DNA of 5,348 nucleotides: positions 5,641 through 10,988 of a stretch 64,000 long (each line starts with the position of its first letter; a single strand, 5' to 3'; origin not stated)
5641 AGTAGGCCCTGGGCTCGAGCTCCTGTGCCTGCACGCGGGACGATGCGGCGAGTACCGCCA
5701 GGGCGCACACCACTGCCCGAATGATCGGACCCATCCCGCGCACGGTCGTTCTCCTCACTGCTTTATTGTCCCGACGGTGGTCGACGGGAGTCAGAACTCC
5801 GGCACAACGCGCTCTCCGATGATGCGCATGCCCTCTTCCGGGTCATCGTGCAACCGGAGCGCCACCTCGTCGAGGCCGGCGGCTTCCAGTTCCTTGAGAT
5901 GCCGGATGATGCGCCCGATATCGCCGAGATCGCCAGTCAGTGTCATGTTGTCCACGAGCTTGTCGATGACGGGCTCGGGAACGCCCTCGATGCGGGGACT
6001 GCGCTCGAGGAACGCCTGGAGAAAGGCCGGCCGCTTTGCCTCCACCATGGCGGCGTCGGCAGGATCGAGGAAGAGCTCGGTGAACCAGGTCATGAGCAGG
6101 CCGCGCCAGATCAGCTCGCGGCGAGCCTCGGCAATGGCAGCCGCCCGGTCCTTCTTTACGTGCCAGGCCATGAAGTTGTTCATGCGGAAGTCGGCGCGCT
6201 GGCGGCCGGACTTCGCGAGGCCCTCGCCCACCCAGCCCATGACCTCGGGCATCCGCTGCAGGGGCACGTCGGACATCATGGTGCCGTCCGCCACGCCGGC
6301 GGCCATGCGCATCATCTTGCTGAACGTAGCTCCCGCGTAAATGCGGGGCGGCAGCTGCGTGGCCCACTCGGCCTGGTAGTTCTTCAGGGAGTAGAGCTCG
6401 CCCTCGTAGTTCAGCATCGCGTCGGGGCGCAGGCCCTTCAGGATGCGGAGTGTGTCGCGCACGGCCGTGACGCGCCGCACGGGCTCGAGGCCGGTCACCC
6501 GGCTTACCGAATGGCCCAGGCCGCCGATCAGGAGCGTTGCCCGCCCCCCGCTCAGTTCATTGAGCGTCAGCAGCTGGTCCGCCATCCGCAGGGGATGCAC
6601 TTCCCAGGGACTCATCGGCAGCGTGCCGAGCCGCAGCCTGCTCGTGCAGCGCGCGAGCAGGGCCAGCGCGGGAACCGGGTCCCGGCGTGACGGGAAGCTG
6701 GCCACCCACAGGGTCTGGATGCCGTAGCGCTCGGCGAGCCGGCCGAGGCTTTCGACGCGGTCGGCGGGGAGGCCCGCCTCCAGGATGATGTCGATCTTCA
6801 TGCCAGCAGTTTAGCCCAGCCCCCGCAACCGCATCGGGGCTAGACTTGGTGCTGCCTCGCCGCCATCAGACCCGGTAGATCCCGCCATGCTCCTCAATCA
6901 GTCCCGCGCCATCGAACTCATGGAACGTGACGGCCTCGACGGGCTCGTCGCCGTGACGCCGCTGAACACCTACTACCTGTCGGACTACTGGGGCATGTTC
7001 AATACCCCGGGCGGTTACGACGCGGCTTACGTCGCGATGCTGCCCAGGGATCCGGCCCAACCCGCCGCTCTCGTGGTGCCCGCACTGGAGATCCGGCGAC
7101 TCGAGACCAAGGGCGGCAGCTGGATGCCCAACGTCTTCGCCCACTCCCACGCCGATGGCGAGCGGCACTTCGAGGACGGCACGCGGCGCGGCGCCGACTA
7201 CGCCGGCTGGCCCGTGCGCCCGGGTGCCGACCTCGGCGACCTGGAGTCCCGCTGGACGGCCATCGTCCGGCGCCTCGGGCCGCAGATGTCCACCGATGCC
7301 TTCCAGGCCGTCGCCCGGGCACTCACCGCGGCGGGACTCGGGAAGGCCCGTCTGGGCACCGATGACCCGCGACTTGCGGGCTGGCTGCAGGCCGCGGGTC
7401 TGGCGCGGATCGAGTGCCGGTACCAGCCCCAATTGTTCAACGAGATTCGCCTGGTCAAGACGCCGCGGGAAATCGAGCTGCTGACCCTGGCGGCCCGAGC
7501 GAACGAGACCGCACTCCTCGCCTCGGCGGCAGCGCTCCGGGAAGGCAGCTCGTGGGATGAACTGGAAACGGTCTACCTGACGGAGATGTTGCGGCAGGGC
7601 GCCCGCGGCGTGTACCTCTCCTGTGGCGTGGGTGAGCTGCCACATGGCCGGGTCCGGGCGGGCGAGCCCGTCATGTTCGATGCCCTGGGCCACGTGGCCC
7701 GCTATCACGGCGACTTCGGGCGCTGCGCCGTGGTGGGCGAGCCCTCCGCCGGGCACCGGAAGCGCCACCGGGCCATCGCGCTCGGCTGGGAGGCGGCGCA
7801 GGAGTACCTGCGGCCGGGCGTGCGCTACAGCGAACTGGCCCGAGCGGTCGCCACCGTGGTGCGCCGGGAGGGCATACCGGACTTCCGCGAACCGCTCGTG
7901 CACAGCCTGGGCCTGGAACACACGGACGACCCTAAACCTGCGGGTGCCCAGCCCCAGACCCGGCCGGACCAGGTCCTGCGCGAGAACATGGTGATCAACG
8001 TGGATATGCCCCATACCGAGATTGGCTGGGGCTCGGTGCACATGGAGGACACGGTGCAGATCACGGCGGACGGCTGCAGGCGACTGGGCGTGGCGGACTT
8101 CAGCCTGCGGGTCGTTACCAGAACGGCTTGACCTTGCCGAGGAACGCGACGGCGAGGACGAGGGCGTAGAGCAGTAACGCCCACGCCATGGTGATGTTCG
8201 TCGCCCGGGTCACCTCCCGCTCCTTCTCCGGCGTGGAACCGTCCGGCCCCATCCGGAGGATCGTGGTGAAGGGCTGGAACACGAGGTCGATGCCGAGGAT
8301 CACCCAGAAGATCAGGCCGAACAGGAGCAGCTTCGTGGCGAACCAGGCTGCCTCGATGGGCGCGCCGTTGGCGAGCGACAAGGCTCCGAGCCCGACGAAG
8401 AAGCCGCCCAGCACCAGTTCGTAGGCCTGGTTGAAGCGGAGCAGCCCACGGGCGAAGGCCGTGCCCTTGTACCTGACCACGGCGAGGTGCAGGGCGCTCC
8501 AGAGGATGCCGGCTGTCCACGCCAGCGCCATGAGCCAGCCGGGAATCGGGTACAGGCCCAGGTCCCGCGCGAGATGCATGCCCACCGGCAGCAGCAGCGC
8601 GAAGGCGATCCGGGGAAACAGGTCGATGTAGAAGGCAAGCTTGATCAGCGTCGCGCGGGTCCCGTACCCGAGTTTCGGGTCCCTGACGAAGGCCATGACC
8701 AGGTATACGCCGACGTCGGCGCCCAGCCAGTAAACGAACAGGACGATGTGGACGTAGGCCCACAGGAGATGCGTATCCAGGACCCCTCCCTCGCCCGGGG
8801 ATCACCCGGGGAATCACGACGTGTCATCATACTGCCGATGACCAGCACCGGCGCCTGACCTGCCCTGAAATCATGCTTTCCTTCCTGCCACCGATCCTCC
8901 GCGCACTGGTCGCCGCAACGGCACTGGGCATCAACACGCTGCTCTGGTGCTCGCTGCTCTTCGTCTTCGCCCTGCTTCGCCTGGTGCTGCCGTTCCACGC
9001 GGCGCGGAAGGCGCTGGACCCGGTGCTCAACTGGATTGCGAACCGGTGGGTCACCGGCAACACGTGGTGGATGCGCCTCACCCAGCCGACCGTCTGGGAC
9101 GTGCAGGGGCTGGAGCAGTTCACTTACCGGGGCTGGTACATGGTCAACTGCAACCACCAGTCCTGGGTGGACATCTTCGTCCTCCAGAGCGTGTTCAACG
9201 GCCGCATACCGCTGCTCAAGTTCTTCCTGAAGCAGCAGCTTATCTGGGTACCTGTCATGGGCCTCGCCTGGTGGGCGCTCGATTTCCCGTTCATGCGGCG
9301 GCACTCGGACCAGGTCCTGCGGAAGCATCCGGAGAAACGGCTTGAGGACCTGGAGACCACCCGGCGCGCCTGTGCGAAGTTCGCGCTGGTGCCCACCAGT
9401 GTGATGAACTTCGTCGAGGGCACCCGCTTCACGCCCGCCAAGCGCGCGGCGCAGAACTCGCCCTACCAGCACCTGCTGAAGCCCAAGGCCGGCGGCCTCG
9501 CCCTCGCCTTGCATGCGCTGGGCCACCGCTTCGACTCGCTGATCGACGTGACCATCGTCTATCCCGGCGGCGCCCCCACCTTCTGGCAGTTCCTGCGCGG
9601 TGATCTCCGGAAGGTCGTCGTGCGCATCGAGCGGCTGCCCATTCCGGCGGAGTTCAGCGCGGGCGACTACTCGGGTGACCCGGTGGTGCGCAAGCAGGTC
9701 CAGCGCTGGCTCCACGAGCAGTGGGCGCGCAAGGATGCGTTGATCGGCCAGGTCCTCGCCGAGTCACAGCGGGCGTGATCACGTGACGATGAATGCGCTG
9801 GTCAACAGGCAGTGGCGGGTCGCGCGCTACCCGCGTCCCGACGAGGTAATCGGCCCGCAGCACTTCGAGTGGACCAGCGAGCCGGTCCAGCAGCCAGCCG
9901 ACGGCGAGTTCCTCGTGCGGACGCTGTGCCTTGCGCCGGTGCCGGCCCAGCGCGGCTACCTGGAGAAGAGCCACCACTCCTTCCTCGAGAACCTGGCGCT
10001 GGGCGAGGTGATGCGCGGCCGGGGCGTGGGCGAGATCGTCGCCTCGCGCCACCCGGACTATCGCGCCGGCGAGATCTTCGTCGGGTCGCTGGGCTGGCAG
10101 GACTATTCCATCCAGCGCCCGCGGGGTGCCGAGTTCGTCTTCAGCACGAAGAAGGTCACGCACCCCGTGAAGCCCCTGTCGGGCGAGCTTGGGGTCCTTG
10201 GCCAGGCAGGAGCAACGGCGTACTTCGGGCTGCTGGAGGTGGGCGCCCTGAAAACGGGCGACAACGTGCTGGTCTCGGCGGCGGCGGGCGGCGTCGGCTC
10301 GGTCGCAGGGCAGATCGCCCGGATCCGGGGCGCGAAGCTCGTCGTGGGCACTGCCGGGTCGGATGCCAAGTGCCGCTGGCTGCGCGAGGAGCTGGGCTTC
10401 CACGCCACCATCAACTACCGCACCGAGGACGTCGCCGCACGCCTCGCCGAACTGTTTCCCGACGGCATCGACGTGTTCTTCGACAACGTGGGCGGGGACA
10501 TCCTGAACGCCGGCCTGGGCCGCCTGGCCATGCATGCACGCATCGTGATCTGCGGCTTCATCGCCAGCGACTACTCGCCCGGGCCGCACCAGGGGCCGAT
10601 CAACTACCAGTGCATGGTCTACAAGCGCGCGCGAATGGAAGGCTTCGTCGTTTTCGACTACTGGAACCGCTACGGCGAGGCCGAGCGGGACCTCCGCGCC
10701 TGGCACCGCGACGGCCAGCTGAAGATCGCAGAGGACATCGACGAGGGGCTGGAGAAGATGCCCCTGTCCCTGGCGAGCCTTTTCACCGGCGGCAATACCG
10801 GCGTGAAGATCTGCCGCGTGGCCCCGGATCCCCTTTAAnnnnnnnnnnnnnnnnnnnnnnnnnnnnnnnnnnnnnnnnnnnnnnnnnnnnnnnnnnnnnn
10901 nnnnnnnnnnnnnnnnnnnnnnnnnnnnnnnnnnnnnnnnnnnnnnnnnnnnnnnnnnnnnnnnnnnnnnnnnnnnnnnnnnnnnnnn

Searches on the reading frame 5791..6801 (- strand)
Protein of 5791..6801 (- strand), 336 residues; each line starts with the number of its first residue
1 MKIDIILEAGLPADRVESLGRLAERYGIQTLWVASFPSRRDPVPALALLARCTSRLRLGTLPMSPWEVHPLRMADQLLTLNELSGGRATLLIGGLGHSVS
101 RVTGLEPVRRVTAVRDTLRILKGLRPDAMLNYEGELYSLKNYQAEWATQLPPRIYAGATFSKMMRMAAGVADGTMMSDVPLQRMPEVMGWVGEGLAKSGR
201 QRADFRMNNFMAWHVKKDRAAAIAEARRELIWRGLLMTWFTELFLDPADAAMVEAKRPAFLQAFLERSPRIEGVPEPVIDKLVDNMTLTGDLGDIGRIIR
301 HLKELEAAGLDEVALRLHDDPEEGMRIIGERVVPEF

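Call 56: search_protein_families(library=ncbifam, proteins=[window:5791-6801:-], max_evalue=0.00001)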
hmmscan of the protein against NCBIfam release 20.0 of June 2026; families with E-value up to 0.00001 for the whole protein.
window:5791-6801:- (336 aa): 19 families
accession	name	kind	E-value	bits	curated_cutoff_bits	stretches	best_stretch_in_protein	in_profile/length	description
NF002619.0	PRK02271.1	equivalog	3.6e-31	108.7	276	1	3-332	3-324/329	5,10-methylenetetrahydromethanopterin reductase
TIGR03555.1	F420_mer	equivalog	7.2e-24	84.8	348.7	1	12-333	10-324/325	5,10-methylenetetrahydromethanopterin reductase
TIGR03564.1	F420_MSMEG_4879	subfamily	3.2e-19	69.6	234.25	1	21-175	6-161/265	TIGR03564 family F420-dependent LLM class oxidoreductase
TIGR03619.1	F420_Rv2161c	subfamily_domain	4.6e-19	69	166.9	1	38-229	42-237/247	TIGR03619 family F420-dependent LLM class oxidoreductase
TIGR03841.1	F420_Rv3093c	subfamily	6.6e-16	58.5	213.65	1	12-315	8-294/298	LLM class F420-dependent oxidoreductase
TIGR03842.1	F420_CPS_4043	hypoth_equivalog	5e-14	52.1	295.45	1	4-218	3-211/329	TIGR03842 family LLM class F420-dependent oxidoreductase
TIGR04024.1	F420_NP1902A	hypoth_equivalog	3.6e-13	48.9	345.4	1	14-231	15-233/330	TIGR04024 family LLM class F420-dependent oxidoreductase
TIGR03621.1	F420_MSMEG_2516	subfamily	5.9e-13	48.6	213.15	1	12-172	12-171/295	TIGR03621 family F420-dependent LLM class oxidoreductase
TIGR03559.1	F420_Rv3520c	subfamily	1.8e-12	47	335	1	13-311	12-320/325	LLM class F420-dependent oxidoreductase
TIGR03617.1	F420_MSMEG_2256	subfamily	2.3e-12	46.5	278.15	1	23-226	4-219/318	TIGR03617 family F420-dependent LLM class oxidoreductase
TIGR03560.1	F420_Rv1855c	subfamily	2.2e-11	44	231.4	1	45-206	55-223/227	TIGR03560 family F420-dependent LLM class oxidoreductase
TIGR03857.1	F420_MSMEG_2249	hypoth_equivalog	1.5e-10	40.8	218.4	1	19-209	19-210/329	TIGR03857 family LLM class F420-dependent oxidoreductase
TIGR03571.1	lucif_BA3436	subfamily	2.2e-08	33.7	303.9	0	41-186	68-216/304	TIGR03571 family LLM class oxidoreductase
TIGR04027.1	LLM_KPN_01858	hypoth_equivalog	7.8e-08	31.6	412.9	1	22-177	28-184/326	putative FMN-dependent luciferase-like monooxygenase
TIGR04021.1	LLM_DMSO2_sfnG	equivalog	1.2e-07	31.5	382.95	1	45-220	66-245/350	dimethylsulfone monooxygenase SfnG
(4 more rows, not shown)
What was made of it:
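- Checked: A fourth LLM gene lies at 5791-6801(-) (call 56).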

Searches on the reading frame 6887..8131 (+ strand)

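Call 56: search_protein_families(library=ncbifam, proteins=[window:6887-8131:+], max_evalue=0.00001)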
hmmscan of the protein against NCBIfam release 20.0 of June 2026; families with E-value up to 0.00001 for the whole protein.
window:6887-8131:+ (414 aa): 7 families
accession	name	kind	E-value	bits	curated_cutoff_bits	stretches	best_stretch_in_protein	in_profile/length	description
NF011174.0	PRK14576.1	subfamily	1.1e-21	77.2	487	1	182-408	169-402/405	putative endopeptidase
NF040821.1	dipep_PepQ_Arch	equivalog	7.6e-18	64.6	630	1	182-403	114-341/346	Xaa-Pro dipeptidase PepQ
NF011173.0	PRK14575.1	equivalog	4e-14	52.4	850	1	182-398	170-393/406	putative peptidase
NF011720.0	PRK15173.1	subfamily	4.6e-13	48.9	420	1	182-398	107-330/343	peptidase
NF038259.1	ectoine_DoeA_2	exception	7.6e-09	34.8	575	1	136-330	94-303/386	ectoine hydrolase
NF007310.0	PRK09795.1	equivalog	1.5e-08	33.9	393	1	185-399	122-347/361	aminopeptidase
TIGR00500.1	met_pdase_I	equivalog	5.3e-06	26.1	171.35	0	257-373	85-200/247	type I methionyl aminopeptidase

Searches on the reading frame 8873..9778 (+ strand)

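Call 28: search_protein_families(library=pfam, proteins=[window:8873-9778:+], max_evalue=5)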
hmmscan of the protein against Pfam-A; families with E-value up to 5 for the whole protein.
window:8873-9778:+ (301 aa): 2 families
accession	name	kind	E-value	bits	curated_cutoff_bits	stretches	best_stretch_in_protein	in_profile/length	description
PF01553.26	Acyltransferase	-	2.2e-13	50.6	23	1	76-228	3-126/132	Acyltransferase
PF16076.10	Acyltransf_C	-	0.036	14.4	26.5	1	273-291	26-44/74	Acyltransferase C-terminus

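Call 56: search_protein_families(library=ncbifam, proteins=[window:8873-9778:+], max_evalue=0.00001)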
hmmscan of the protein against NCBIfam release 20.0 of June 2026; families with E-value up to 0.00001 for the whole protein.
window:8873-9778:+ (301 aa): 3 families
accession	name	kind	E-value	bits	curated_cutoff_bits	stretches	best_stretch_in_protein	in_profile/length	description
NF010621.0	PRK14014.1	domain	7.6e-130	432.4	186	1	2-299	2-298/301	acetyltransferase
NF058536.1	LPAAT_acyl_YihG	equivalog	8.2e-126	419.1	260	1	8-294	3-289/290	1-acylglycerol-3-phosphate O-acyltransferase, YihG family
TIGR00530.1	AGP_acyltrn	subfamily_domain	1.8e-09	37.4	102.95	1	86-187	15-102/130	1-acylglycerol-3-phosphate O-acyltransferase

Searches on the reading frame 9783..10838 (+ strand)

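Call 28: search_protein_families(library=pfam, proteins=[window:9783-10838:+], max_evalue=5)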
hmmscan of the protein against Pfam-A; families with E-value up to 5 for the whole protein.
window:9783-10838:+ (351 aa): 3 families
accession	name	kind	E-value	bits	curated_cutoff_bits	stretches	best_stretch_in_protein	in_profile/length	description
PF16884.10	ADH_N_2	-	9.3e-23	80.7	31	1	9-116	1-105/108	N-terminal domain of oxidoreductase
PF00107.32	ADH_zinc_N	-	3.2e-21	76.1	31.8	1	170-299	1-122/129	Zinc-binding dehydrogenase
PF13602.12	ADH_zinc_N_2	-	1.8e-06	29.3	27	1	204-340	1-130/134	Zinc-binding dehydrogenase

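Call 56: search_protein_families(library=ncbifam, proteins=[window:9783-10838:+], max_evalue=0.00001)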
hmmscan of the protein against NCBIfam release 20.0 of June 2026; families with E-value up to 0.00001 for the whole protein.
window:9783-10838:+ (351 aa): 11 families
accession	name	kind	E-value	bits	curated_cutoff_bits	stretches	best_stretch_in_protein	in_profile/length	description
NF058644.1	CurcmRedCuraProt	equivalog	8.3e-83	278.2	440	1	17-348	7-335/336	NADPH-dependent curcumin/dihydrocurcumin reductase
TIGR02825.1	B4_12hDH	equivalog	2.4e-56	191.5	579.85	1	69-343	54-325/327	leukotriene B4 12-hydroxydehydrogenase/15-oxo-prostaglandin 13-reductase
TIGR02824.1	quinone_pig3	subfamily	5e-25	88.2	296.8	1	144-264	125-244/325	putative NAD(P)H quinone oxidoreductase, PIG3 family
NF008024.0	PRK10754.1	subfamily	1.8e-17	63.4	348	1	143-259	125-240/327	NADPH:quinone reductase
NF041183.1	Pks2_ls1_myc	equivalog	1e-12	45.8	2400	1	141-258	1527-1643/2086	sulfolipid-1 biosynthesis phthioceranic/hydroxyphthioceranic acid synthase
TIGR02823.1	oxido_YhdH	subfamily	1.1e-10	40.8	297.25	1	133-262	117-246/324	acrylyl-CoA reductase family protein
TIGR01751.1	crot-CoA-red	equivalog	2.8e-10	39.5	378.55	1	142-224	171-253/398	crotonyl-CoA carboxylase/reductase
NF041172.1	AcrlCoa_red_Thmprot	equivalog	6.5e-10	38.5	500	1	146-262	151-260/334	acryloyl-CoA reductase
NF010344.0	PRK13771.1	subfamily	5.8e-09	35.4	349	1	147-261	152-258/334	putative alcohol dehydrogenase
NF003808.0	PRK05396.1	equivalog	2.4e-06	26.6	380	1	158-265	163-270/341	L-threonine 3-dehydrogenase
TIGR02817.1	adh_fam_1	subfamily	7.8e-06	25.5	284.05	0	157-224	147-212/336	zinc-binding alcohol dehydrogenase family protein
